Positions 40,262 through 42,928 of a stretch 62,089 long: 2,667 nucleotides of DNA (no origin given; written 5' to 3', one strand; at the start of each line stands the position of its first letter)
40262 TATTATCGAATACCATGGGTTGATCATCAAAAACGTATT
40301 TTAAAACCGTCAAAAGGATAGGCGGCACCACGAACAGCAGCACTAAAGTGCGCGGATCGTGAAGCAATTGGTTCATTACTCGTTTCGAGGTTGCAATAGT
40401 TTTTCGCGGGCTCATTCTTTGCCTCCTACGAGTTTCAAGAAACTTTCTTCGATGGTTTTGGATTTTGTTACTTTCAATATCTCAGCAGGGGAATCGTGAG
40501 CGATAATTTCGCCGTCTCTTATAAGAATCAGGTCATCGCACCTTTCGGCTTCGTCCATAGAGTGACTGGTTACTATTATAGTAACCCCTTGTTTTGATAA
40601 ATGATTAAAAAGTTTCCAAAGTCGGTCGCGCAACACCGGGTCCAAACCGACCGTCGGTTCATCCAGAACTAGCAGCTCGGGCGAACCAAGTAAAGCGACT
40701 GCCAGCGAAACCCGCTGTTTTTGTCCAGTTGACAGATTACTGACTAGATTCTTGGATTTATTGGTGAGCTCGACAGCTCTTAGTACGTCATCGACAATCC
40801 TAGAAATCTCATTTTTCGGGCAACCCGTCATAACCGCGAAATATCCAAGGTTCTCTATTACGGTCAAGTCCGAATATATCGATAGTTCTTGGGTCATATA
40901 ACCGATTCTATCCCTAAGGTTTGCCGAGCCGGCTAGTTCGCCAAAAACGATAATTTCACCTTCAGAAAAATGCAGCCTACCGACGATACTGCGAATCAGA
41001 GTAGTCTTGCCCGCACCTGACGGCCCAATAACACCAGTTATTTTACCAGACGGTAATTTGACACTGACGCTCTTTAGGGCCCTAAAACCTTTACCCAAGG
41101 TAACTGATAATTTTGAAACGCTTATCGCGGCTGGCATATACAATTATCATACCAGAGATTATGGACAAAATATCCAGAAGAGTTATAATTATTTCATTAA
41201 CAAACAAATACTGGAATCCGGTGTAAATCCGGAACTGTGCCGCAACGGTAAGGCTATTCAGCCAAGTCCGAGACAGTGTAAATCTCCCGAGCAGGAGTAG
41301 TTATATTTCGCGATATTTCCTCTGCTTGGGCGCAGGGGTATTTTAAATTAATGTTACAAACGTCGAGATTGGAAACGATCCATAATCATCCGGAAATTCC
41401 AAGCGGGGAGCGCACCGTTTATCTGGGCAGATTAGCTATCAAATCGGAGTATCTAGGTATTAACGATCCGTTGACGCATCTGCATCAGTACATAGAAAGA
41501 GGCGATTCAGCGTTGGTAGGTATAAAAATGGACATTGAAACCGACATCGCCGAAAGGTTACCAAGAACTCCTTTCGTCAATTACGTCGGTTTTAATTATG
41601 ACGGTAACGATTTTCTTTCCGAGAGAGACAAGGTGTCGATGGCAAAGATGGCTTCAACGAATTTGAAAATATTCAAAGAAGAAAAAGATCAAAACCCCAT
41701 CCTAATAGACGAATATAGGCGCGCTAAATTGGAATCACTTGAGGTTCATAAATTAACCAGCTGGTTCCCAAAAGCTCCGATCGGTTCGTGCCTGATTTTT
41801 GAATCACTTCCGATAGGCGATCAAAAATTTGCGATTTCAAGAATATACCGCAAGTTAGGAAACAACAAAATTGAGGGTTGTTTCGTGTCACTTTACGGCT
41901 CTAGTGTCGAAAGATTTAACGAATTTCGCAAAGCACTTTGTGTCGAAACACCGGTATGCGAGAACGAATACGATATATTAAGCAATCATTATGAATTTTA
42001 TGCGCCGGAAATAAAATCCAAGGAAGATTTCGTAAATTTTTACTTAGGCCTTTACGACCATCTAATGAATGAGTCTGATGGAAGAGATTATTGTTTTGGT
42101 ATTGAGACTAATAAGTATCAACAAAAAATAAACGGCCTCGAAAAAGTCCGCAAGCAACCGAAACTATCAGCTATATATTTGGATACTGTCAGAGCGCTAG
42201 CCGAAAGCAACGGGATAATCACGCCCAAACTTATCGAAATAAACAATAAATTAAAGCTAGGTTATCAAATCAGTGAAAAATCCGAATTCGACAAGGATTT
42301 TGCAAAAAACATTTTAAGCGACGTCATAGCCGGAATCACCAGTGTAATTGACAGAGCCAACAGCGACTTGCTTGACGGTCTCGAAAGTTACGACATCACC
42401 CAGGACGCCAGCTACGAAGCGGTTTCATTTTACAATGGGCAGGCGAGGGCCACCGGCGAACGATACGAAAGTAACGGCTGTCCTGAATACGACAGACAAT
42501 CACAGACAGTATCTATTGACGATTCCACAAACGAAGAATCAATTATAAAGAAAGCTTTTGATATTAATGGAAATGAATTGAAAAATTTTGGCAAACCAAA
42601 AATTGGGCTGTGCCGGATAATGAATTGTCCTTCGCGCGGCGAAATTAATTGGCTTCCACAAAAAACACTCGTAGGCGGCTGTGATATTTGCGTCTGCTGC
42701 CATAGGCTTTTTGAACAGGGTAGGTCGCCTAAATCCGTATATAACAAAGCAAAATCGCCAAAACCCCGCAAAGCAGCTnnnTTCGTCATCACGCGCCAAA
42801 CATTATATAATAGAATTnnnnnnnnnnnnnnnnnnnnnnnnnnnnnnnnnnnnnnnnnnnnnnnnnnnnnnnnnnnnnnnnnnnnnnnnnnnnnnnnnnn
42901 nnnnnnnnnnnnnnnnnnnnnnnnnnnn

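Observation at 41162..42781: Cobalamin-riboswitch-like leader controlling an unrecognisable 476-aa Cys-rich cytoplasmic protein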

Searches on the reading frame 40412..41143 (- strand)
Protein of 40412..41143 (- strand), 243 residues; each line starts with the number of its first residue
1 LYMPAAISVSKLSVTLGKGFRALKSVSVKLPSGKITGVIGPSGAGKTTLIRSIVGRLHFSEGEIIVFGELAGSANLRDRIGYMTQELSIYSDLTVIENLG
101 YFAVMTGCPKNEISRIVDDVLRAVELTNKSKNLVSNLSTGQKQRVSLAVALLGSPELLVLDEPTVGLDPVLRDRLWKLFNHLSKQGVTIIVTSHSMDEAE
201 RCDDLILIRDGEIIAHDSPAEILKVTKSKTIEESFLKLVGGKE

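Call 4: search_protein_families(library=pfam, proteins=[window:40412-41143:-], max_evalue=0.01)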
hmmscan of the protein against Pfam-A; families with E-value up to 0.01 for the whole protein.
window:40412-41143:- (243 aa): 17 families
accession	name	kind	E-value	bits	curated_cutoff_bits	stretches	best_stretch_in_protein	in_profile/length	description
PF00005.33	ABC_tran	-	1.1e-30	107.5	25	1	23-164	1-136/137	ABC transporter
PF13304.12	AAA_21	-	9.4e-17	62.5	27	1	133-196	234-300/304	AAA domain, putative AbiEii toxin, Type IV TA system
PF02463.25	SMC_N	-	6e-08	32.8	40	1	134-208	134-211/220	RecF/RecN/SMC N terminal domain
PF13175.12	AAA_15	-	3.7e-06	27.3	32.1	0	18-53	9-43/374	AAA ATPase domain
PF13401.12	AAA_22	-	2.4e-05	25.1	27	1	35-189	7-118/130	AAA domain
PF03193.22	RsgA_GTPase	-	7.5e-05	23.1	30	1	8-64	85-137/174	RsgA GTPase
PF13476.12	AAA_23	-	9e-05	23.6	27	1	18-53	5-39/201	AAA domain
PF25199.1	nSTAND_NTPase5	-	0.00043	20.6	34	1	33-75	41-82/145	Novel STAND NTPase 5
PF13479.12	AAA_24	-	0.00048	20.5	27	0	38-58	7-23/195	AAA domain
PF01637.24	ATPase_2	-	0.001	19.4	33.2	0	34-76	21-63/225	ATPase domain predominantly from Archaea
PF13604.12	AAA_30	-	0.0023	18.1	27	1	33-85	17-71/191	AAA domain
PF00931.28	NB-ARC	-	0.0035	17.1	23.5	0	33-201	18-143/248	NB-ARC domain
PF00004.35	AAA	-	0.0048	17.8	21.2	0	38-60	3-25/131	ATPase family associated with various cellular activities (AAA)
PF13671.12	AAA_33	-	0.0049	17.6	27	0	38-58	4-24/143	AAA domain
PF05783.17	DLIC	-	0.0068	15.7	19.7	1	27-63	19-55/471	Dynein light intermediate chain (DLIC)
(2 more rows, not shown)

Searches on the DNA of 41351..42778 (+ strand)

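Call 16: search_rna_families(sources=[L001, L002, L003, L004, L005, L006, L007], threshold=gathering)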
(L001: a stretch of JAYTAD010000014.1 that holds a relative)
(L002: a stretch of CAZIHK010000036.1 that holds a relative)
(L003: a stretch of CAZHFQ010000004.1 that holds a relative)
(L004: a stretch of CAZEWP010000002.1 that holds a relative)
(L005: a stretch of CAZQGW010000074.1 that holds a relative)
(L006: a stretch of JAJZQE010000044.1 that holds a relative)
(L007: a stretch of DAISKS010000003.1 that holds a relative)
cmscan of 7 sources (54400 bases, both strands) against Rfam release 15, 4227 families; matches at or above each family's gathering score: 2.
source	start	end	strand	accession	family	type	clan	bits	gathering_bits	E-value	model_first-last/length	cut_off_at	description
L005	2194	2255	+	RF00174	Cobalamin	Cis-reg; riboswitch;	CL00101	32.5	31.5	0.00015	47-167/189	no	Cobalamin riboswitch aptamer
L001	5786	5946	+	RF00174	Cobalamin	Cis-reg; riboswitch;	CL00101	32.3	31.5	0.00017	1-189/189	no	Cobalamin riboswitch aptamer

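Call 39: search_rna_families(sources=[L027, L028, L029, L022, L024, L026], threshold=evalue, max_evalue=1)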
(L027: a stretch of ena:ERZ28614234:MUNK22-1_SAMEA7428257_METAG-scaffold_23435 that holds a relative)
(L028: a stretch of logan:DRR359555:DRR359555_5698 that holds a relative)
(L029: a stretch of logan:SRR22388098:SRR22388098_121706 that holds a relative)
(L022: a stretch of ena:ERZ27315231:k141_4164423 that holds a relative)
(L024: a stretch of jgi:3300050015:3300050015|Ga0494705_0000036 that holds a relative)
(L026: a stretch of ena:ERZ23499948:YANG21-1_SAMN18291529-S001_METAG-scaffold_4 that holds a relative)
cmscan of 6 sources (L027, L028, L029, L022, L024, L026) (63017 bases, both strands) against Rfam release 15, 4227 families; matches with E-value up to 1: 6.
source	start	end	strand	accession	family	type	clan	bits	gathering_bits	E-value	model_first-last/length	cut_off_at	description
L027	269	398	+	RF01482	AdoCbl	Cis-reg; riboswitch;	CL00101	47.1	50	1.6e-05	1-149/149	no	AdoCbl (Cobalamin/B12) riboswitch aptamer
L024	7858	8011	+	RF00174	Cobalamin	Cis-reg; riboswitch;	CL00101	34.9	31.5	3.5e-05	1-189/189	no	Cobalamin riboswitch aptamer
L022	7823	7971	+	RF00174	Cobalamin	Cis-reg; riboswitch;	CL00101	33.5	31.5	8.5e-05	1-189/189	no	Cobalamin riboswitch aptamer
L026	7801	7935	+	RF00174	Cobalamin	Cis-reg; riboswitch;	CL00101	29.6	31.5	0.0011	1-189/189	no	Cobalamin riboswitch aptamer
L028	674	781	+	RF00174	Cobalamin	Cis-reg; riboswitch;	CL00101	24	31.5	0.047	48-166/189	no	Cobalamin riboswitch aptamer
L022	3273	3354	-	RF01734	Fluoride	Cis-reg; riboswitch;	-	20.8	34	0.25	1-64/64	no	Fluoride riboswitch aptamer (crcB RNA motif)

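Call 84: search_rna_families(sources=[L008, L009, L010, L011, L012, L013, L014, L015, L016, L017, L018, L019, L020, L021, L030, L031, L032, L033], threshold=gathering)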
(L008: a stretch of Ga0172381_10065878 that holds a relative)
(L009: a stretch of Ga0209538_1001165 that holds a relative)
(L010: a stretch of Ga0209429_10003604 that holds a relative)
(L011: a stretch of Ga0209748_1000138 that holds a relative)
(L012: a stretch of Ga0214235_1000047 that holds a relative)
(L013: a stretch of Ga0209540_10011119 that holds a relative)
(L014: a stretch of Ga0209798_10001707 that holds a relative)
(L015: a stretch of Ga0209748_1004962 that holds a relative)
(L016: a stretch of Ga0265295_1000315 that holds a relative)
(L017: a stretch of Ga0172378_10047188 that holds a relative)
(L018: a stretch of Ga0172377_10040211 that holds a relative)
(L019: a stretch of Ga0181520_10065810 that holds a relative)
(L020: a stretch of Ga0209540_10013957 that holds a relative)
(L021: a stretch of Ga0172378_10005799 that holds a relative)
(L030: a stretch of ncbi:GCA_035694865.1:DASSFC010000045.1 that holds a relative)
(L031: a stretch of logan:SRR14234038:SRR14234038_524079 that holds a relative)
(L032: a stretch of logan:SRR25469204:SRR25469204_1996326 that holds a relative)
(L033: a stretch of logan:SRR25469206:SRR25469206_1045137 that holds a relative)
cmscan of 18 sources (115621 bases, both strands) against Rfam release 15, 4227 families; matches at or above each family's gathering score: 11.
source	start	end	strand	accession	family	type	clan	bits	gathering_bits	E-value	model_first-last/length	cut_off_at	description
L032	4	75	-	RF00005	tRNA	Gene; tRNA;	CL00001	65.6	29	9.1e-12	1-71/71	no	tRNA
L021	5929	6000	-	RF00005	tRNA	Gene; tRNA;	CL00001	61.3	29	1.4e-10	1-71/71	no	tRNA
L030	1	62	-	RF00005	tRNA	Gene; tRNA;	CL00001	50.5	29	1.3e-07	1-61/71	3'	tRNA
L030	601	678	+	RF01689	AdoCbl-II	Cis-reg; riboswitch;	CL00101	41.8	36.5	2.3e-06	1-81/81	no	AdoCbl-II (Cobalamin/B12) riboswitch aptamer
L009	1109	1240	+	RF00174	Cobalamin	Cis-reg; riboswitch;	CL00101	37.7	31.5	9.8e-06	1-189/189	no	Cobalamin riboswitch aptamer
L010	4811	4942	+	RF00174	Cobalamin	Cis-reg; riboswitch;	CL00101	37.7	31.5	9.8e-06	1-189/189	no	Cobalamin riboswitch aptamer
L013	4214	4345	+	RF00174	Cobalamin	Cis-reg; riboswitch;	CL00101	37.7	31.5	9.8e-06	1-189/189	no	Cobalamin riboswitch aptamer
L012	4754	4887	+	RF00174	Cobalamin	Cis-reg; riboswitch;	CL00101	37.3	31.5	1.3e-05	1-189/189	no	Cobalamin riboswitch aptamer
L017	1251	1373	+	RF00174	Cobalamin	Cis-reg; riboswitch;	CL00101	35.1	31.5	5.5e-05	1-189/189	no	Cobalamin riboswitch aptamer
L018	269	396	+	RF00174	Cobalamin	Cis-reg; riboswitch;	CL00101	34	31.5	0.00011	1-189/189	no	Cobalamin riboswitch aptamer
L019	2096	2157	+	RF00174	Cobalamin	Cis-reg; riboswitch;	CL00101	32.5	31.5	0.00032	47-167/189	no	Cobalamin riboswitch aptamer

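Call 90: search_rna_families(sources=[L034, L035, L037], threshold=evalue, max_evalue=1, show_alignments=3)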
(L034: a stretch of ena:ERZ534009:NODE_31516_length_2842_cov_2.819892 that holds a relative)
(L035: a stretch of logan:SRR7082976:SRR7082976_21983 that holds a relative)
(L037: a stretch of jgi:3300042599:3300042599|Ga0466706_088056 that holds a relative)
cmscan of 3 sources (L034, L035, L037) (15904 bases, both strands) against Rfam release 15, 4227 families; matches with E-value up to 1: 3.
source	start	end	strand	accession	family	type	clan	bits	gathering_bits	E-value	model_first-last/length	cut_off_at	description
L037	1490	1650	+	RF01482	AdoCbl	Cis-reg; riboswitch;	CL00101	39.5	50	0.00024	1-149/149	no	AdoCbl (Cobalamin/B12) riboswitch aptamer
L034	1375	1522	+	RF00174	Cobalamin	Cis-reg; riboswitch;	CL00101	28.3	31.5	0.00069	1-189/189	no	Cobalamin riboswitch aptamer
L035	165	279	+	RF00174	Cobalamin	Cis-reg; riboswitch;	CL00101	26.6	31.5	0.0021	1-189/189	no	Cobalamin riboswitch aptamer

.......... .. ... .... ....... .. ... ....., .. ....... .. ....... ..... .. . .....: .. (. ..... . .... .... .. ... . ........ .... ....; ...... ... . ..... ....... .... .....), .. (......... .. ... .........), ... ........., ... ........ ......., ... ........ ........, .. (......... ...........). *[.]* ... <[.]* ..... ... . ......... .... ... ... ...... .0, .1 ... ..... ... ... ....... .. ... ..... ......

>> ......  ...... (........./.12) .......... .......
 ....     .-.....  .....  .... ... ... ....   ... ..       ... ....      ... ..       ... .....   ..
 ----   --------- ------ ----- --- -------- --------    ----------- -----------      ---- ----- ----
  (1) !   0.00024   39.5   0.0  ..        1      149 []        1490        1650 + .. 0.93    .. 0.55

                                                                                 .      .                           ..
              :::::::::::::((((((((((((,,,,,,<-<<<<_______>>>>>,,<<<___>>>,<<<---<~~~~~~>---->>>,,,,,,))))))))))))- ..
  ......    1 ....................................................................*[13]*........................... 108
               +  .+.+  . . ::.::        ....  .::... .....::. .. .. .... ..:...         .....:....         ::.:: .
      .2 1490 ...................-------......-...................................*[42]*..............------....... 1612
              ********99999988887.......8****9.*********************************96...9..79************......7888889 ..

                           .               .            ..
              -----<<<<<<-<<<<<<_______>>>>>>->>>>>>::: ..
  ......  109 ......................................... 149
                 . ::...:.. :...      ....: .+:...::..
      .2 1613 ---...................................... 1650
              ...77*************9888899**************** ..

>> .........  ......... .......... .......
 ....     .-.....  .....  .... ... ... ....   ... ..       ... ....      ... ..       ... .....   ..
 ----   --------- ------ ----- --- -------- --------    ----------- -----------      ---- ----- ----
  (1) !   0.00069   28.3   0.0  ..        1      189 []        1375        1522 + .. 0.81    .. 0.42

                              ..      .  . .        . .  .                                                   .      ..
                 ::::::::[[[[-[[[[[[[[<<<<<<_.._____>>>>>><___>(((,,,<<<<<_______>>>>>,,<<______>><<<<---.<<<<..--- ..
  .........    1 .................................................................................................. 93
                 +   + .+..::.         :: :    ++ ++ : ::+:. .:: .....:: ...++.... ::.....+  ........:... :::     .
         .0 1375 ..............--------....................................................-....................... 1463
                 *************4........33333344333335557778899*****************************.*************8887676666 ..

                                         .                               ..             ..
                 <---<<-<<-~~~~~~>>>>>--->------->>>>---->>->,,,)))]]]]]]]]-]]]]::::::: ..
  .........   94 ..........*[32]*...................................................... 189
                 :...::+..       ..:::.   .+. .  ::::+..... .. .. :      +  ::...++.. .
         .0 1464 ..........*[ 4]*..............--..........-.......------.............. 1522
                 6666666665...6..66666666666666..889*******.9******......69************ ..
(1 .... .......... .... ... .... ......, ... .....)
